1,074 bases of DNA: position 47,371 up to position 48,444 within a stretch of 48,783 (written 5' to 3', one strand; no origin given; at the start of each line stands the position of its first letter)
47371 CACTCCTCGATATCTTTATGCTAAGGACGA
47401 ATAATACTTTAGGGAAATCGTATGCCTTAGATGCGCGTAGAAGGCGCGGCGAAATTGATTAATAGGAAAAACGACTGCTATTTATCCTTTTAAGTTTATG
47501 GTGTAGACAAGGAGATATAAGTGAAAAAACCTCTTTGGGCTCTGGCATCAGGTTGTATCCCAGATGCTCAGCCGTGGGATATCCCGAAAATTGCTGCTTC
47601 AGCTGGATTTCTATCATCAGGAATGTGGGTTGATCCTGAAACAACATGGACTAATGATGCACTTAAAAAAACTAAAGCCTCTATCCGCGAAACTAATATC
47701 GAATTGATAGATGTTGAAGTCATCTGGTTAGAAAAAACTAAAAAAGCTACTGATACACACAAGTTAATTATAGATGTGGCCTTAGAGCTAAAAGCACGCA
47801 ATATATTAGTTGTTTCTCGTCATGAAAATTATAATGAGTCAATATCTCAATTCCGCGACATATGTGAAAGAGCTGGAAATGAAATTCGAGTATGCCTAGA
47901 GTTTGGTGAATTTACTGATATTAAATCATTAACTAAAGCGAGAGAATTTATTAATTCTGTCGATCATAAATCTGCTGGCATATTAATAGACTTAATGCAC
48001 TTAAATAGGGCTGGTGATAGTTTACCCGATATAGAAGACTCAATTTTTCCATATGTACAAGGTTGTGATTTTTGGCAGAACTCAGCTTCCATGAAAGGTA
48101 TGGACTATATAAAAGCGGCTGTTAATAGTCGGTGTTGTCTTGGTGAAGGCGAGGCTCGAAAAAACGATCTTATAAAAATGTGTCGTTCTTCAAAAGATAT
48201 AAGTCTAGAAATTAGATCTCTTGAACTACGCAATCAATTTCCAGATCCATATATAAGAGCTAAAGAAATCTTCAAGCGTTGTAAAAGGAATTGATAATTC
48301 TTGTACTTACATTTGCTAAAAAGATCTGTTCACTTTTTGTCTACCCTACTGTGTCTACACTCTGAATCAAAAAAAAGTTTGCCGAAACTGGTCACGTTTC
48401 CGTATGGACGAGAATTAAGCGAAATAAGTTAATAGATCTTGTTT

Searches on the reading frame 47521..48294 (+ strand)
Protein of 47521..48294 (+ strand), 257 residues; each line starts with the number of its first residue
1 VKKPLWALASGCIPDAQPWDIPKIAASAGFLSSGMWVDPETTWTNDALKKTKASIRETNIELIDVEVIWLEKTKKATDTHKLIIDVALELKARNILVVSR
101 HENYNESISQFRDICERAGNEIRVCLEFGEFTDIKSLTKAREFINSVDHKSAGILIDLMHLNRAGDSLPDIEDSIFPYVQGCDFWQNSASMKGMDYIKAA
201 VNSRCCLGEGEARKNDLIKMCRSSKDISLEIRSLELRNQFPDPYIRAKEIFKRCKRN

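Call 39: search_protein_families(library=pfam, proteins=[window:47521-48294:+], max_evalue=0.0001)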
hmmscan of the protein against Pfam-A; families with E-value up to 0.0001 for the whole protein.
window:47521-48294:+ (257 aa): 1 family
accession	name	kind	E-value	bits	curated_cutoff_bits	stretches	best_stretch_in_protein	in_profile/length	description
PF01261.30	AP_endonuc_2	-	2.7e-11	44.1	31.1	1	24-191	3-195/249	Xylose isomerase-like TIM barrel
